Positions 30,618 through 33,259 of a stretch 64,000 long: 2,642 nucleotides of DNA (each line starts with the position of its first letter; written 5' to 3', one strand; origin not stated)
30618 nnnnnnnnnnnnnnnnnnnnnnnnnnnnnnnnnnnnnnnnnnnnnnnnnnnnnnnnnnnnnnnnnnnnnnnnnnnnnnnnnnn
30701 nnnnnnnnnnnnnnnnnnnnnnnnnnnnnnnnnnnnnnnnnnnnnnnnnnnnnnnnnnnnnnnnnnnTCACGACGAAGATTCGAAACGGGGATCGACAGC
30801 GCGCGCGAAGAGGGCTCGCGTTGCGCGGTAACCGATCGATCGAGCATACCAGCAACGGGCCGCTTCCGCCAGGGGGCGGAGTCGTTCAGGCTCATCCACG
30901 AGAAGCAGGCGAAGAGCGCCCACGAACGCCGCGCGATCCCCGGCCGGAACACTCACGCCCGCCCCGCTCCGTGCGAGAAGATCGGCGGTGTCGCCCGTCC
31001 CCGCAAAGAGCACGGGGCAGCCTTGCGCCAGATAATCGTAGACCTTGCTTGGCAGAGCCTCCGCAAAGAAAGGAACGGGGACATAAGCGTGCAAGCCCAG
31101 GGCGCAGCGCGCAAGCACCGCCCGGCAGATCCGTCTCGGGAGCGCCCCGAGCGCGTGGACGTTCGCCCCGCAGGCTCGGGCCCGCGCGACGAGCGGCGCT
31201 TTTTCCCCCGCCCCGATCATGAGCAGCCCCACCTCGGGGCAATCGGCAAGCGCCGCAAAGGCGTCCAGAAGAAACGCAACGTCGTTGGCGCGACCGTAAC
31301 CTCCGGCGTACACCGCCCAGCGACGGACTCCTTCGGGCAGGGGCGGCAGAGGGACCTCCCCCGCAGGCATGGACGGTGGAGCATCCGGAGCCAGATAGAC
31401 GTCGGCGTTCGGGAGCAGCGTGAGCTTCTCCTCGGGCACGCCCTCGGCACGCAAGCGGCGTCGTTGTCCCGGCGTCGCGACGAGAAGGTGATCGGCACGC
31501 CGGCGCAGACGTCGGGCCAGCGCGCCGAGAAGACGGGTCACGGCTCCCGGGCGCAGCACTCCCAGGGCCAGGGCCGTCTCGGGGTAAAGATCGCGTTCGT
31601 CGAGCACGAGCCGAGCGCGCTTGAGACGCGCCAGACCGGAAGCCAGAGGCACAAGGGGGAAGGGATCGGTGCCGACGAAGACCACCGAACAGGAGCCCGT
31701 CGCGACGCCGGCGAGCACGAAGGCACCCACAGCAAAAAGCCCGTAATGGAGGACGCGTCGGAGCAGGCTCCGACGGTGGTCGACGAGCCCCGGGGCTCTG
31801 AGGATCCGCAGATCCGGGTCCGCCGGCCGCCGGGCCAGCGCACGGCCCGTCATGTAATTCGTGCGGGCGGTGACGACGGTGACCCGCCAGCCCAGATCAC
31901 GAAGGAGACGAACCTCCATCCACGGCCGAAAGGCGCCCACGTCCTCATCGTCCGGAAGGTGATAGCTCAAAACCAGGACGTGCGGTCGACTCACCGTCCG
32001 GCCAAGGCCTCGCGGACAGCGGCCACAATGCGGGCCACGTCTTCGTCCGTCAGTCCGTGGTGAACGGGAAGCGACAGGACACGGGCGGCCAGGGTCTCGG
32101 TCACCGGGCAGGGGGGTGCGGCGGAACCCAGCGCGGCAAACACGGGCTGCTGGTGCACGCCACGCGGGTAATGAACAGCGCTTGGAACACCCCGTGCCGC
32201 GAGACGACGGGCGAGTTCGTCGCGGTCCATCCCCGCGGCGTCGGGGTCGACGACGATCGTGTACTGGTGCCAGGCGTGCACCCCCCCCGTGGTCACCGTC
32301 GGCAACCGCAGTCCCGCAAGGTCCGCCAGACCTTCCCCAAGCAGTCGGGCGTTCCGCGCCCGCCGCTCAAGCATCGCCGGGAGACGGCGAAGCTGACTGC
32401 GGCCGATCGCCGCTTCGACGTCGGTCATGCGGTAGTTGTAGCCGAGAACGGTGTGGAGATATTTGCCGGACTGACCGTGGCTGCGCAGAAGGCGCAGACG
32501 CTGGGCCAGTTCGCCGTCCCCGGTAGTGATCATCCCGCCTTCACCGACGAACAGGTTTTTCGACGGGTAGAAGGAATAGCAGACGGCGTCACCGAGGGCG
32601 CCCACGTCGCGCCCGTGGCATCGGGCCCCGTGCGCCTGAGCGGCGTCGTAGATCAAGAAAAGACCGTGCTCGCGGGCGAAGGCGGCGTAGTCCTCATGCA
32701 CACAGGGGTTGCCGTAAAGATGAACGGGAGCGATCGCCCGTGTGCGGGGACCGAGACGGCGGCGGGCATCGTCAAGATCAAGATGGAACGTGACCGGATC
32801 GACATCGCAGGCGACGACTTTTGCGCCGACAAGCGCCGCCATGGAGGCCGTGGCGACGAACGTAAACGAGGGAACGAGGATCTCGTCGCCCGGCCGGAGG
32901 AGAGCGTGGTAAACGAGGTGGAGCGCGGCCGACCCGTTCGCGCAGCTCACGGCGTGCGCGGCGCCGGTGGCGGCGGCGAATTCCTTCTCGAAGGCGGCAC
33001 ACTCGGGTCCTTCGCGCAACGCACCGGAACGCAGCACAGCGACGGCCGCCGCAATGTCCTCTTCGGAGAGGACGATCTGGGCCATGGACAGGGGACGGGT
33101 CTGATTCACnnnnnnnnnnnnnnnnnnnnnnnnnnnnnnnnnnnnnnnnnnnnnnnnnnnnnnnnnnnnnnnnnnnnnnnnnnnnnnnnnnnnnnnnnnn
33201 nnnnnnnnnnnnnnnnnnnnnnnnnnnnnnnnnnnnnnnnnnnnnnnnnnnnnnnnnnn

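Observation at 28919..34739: Six-gene, translationally coupled diacetamido-sugar glycan operon (wbpD-wbpB-wbpE-like, GT4, degT, pglC-like) without WbpA or an O-antigen polymerase in view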

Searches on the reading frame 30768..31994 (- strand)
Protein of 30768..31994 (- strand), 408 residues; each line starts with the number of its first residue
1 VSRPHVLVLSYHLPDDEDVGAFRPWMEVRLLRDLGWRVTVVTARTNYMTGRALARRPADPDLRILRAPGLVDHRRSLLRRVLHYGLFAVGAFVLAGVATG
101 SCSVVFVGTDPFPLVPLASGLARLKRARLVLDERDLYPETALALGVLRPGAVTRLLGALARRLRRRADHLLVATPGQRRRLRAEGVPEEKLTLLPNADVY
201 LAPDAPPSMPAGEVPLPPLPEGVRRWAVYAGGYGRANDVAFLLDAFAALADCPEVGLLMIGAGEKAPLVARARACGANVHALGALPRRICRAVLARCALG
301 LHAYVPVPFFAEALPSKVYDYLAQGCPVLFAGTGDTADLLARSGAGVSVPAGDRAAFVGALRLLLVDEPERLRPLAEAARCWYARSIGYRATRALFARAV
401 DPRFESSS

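Call 7: search_protein_families(library=pfam, proteins=[window:30768-31994:-], max_evalue=0.01)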
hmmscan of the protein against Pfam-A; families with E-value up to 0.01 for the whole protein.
window:30768-31994:- (408 aa): 5 families
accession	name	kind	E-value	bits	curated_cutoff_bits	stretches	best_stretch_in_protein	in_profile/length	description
PF13692.12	Glyco_trans_1_4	-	3.5e-12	47.2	27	1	227-366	4-141/142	Glycosyl transferases group 1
PF13579.12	Glyco_trans_4_4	-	1e-11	45.8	29.7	1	28-196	11-157/158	Glycosyl transferase 4-like domain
PF00534.26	Glycos_transf_1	-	3.7e-09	36.8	26.4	1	228-380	19-170/172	Glycosyl transferases group 1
PF13439.12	Glyco_transf_4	-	1.1e-06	29.2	28.5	1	29-196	13-164/170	Glycosyltransferase Family 4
PF13524.12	Glyco_trans_1_2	-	0.00022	21.6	25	1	253-381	13-127/144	Glycosyl transferase-like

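Call 8: search_protein_families(library=ncbifam, proteins=[window:30768-31994:-], max_evalue=0.01)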
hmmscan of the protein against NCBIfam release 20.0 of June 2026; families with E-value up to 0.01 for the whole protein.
window:30768-31994:- (408 aa): 5 families
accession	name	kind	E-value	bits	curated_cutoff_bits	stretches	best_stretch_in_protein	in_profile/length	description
NF007640.0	PRK10307.1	subfamily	1.6e-21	76.7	276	1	14-396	12-400/411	WcaI family glycosyltransferase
TIGR04063.1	stp3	hypoth_equivalog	1e-08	34.5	442.05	1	21-385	17-377/397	TIGR04063 family PEP-CTERM/XrtA system glycosyltransferase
TIGR04007.1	wcaI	equivalog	7e-07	28.2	800.45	1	58-330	61-337/407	colanic acid biosynthesis glycosyltransferase WcaI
TIGR03088.1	stp2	hypoth_equivalog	0.0021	17.2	409.05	1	254-389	229-359/374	TIGR03088 family PEP-CTERM/XrtA system glycosyltransferase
NF041876.1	EPS_EpsE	equivalog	0.004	16.4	400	1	276-380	275-373/389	exopolysaccharide biosynthesis GT4 family glycosyltransferase EpsE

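Call 15: search_solved_structures(query=window:30768-31994:-, max_evalue=0.001)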
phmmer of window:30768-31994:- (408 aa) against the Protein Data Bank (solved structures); distinct sequences matched with E-value up to 0.001: 0.

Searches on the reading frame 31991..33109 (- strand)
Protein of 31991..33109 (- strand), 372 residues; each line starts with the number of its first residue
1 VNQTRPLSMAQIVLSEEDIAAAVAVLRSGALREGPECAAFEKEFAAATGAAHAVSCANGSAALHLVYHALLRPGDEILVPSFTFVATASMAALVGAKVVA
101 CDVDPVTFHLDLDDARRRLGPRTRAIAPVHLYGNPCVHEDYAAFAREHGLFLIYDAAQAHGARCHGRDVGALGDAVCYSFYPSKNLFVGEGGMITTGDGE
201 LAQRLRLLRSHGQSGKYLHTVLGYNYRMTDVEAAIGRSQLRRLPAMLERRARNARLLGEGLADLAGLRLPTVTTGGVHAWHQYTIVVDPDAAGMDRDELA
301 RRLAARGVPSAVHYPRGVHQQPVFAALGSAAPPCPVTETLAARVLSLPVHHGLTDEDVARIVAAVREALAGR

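Call 7: search_protein_families(library=pfam, proteins=[window:31991-33109:-], max_evalue=0.01)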
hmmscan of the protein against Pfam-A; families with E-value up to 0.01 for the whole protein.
window:31991-33109:- (372 aa): 5 families
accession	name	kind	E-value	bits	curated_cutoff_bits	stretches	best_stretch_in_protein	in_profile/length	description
PF01041.23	DegT_DnrJ_EryC1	-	3.9e-117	391.9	19.8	1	15-366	4-360/360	DegT/DnrJ/EryC1/StrS aminotransferase family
PF01212.27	Beta_elim_lyase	-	9.5e-10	38.7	27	1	31-274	28-278/288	Beta-eliminating lyase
PF00155.27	Aminotran_1_2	-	1.7e-09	37.8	19.7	1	39-268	46-296/361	Aminotransferase class I and II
PF01053.26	Cys_Met_Meta_PP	-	2.8e-06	26.6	27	1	35-171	52-189/381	Cys/Met metabolism PLP-dependent enzyme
PF00266.25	Aminotran_5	-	0.0002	20.9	21.5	1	46-161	57-181/371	Aminotransferase class-V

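Call 8: search_protein_families(library=ncbifam, proteins=[window:31991-33109:-], max_evalue=0.01)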
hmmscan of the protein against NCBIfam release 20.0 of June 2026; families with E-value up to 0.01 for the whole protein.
window:31991-33109:- (372 aa): 44 families (the best 25 are shown)
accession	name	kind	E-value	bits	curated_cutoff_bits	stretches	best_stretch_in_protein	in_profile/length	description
TIGR03588.1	PseC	equivalog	1.3e-83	281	423.5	1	10-368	5-379/380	UDP-4-amino-4,6-dideoxy-N-acetyl-beta-L-altrosamine transaminase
NF008658.2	PRK11658.1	equivalog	3.6e-72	243.1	631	1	7-368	5-376/379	UDP-4-amino-4-deoxy-L-arabinose aminotransferase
TIGR04427.1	PLP_DesI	equivalog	2.2e-70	237.7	650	1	33-368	50-382/390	dTDP-4-dehydro-6-deoxyglucose aminotransferase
NF008687.0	PRK11706.1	equivalog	5.1e-54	183.5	375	1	41-368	37-373/375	dTDP-4-amino-4,6-dideoxygalactose transaminase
TIGR04181.1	NHT_00031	hypoth_equivalog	2.1e-53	181.5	420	1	37-348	32-357/359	LegC family aminotransferase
NF011936.0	PRK15407.1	equivalog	6.7e-51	173.4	423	2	5-213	35-252/440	lipopolysaccharide biosynthesis protein RfbH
TIGR02379.1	ECA_wecE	subfamily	9.3e-42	143.1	434.85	1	37-368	33-374/376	dTDP-4-amino-4,6-dideoxy-D-glucose transaminase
NF041364.1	GntC_guanitoxin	equivalog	3.9e-10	39.2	415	1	60-155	70-173/356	guanitoxin biosynthesis PLP-dependent (S)-gamma-hydroxy-L-arginine cyclodehydratase GntC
TIGR03947.1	viomycin_VioD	equivalog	1.3e-09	37.5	390.9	1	47-157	65-183/359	capreomycidine synthase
NF006230.0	PRK08363.1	equivalog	3.6e-08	32.6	534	1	56-129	98-173/398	alanine aminotransferase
NF004770.0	PRK06108.1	subfamily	6.1e-08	31.9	422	1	40-155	86-209/396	pyridoxal phosphate-dependent aminotransferase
NF005305.0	PRK06836.1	equivalog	2.2e-07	30.5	376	1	41-126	89-174/396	pyridoxal phosphate-dependent aminotransferase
NF005871.0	PRK07811.1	equivalog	4.6e-07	28.7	513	1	33-206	59-232/389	cystathionine gamma-synthase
NF004650.0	PRK05994.1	equivalog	8.5e-07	28.1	667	1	34-179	62-206/427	O-acetylhomoserine aminocarboxypropyltransferase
NF006004.0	PRK08134.1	equivalog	1.1e-05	24.3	636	1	18-171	43-201/433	O-acetylhomoserine aminocarboxypropyltransferase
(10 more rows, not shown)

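Call 11: search_solved_structures(query=window:31991-33109:-, max_evalue=1e-30)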
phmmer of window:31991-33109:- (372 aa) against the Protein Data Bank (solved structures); distinct sequences matched with E-value up to 1e-30: 41.
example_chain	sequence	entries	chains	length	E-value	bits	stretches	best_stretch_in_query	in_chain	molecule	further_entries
7b0d_A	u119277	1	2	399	3.9e-71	243.4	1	16-367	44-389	Glutamine--scyllo-inositol transaminase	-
3bn1_A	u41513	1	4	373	2.1e-68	234.4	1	38-369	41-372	Perosamine synthetase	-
3dr7_A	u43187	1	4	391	2.5e-68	234.1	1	38-369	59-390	Putative perosamine synthetase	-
3dr4_A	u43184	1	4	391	2e-67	231.2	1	38-369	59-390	Putative perosamine synthetase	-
2oga_A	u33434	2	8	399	2.3e-67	231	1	14-367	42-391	Transaminase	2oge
3nyu_A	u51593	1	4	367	1.4e-59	205.3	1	20-365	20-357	Aminotransferase WbpE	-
8e77_A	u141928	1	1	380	1.5e-59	205.3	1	25-360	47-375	DegT/DnrJ/EryC1/StrS aminotransferase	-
8e75_A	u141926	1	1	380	1.5e-59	205.3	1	25-360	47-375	DegT/DnrJ/EryC1/StrS aminotransferase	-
3nu7_A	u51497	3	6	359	1.7e-59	205.1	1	20-364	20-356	Aminotransferase WbpE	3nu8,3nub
3frk_A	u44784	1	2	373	2.2e-59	204.7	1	34-363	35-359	QdtB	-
9bgp_A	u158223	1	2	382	4.4e-59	203.7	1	14-369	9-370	aminotransferase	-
3nys_A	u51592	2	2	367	1e-58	202.6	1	20-365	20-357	Aminotransferase WbpE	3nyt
9bgr_A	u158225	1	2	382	3.1e-58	201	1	14-369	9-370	aminotransferase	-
4qgr_A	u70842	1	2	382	1.5e-57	198.7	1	19-366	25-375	DegT/DnrJ/EryC1/StrS aminotransferase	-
8sng_A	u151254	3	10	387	1.5e-56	195.4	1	14-371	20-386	UDP-4-amino-4-deoxy-L-arabinose--oxoglutarate aminotransferase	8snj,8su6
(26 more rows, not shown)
